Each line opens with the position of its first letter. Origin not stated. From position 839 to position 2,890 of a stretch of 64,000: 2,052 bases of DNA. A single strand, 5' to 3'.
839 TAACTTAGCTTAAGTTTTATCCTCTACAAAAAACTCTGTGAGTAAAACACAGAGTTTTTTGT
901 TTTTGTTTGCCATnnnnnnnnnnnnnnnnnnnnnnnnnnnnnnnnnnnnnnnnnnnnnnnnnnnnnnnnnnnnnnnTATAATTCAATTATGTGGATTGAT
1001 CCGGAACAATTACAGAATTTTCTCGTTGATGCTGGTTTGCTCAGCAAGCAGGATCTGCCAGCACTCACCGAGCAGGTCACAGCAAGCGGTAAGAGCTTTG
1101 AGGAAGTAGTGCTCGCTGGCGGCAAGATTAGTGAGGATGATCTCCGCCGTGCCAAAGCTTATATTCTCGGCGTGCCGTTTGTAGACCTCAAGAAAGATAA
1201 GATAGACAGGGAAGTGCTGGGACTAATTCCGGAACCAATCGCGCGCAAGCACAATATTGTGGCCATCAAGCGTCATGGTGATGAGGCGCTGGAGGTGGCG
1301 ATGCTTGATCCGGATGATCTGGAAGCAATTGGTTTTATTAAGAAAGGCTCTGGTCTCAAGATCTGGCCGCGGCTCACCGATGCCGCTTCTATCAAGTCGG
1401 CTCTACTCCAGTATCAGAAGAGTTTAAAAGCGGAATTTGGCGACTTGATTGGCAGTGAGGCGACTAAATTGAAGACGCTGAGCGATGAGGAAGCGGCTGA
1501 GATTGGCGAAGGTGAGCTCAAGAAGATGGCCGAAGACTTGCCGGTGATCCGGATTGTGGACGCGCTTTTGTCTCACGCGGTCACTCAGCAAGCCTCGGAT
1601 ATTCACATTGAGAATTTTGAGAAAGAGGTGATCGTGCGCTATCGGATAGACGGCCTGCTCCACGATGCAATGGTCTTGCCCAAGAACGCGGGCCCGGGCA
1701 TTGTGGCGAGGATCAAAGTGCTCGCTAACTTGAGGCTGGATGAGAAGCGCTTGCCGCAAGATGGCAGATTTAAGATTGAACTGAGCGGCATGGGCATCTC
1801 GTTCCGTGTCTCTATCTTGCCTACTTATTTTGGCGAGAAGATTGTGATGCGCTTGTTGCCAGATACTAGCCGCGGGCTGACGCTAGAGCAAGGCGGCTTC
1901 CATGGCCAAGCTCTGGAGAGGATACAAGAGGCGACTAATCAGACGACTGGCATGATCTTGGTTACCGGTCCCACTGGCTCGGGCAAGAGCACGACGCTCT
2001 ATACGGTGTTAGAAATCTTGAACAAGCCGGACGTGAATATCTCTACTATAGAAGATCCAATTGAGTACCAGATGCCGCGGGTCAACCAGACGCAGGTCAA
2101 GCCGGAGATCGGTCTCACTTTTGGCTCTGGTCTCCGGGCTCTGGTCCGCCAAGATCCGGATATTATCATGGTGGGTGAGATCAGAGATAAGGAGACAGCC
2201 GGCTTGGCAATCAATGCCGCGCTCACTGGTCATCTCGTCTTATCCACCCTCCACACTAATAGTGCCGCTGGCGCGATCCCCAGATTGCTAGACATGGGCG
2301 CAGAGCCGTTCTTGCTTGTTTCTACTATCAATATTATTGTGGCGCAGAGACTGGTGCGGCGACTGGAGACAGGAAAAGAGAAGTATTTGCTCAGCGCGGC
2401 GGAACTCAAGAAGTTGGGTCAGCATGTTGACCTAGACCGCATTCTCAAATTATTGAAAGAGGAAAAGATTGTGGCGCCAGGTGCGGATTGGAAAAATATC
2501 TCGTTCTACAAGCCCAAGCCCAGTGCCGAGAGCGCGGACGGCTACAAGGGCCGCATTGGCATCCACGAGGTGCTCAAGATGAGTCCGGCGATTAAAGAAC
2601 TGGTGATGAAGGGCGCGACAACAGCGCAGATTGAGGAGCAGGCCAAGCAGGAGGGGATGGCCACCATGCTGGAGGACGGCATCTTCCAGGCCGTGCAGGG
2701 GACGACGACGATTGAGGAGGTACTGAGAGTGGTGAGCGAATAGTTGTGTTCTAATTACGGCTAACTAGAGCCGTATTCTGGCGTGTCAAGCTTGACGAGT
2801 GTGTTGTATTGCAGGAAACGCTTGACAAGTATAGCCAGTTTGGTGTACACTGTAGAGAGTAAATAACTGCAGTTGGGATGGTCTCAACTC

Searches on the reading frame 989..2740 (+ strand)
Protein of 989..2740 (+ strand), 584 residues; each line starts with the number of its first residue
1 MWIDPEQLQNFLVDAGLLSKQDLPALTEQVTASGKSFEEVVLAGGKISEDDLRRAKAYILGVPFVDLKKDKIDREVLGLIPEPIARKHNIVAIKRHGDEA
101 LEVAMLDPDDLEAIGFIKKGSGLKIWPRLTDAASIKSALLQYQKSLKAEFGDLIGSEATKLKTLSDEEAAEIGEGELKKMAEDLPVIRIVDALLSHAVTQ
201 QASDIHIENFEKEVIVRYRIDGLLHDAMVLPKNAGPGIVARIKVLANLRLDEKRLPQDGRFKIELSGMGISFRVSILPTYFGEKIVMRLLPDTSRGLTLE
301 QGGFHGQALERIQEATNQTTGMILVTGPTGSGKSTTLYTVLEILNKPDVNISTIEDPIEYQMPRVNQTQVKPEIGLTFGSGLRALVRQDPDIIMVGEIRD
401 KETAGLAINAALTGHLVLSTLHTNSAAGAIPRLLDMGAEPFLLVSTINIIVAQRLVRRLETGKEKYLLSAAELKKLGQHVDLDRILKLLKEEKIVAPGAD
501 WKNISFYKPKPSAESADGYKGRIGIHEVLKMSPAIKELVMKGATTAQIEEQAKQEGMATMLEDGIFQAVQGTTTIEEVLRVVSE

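Call 55: find_encoding_contigs(protein=window:989-2740:+, flank=10000, max_places=3)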
Protein window:989-2740:+ (584 aa): no gene with exactly this product is on record in the collection.
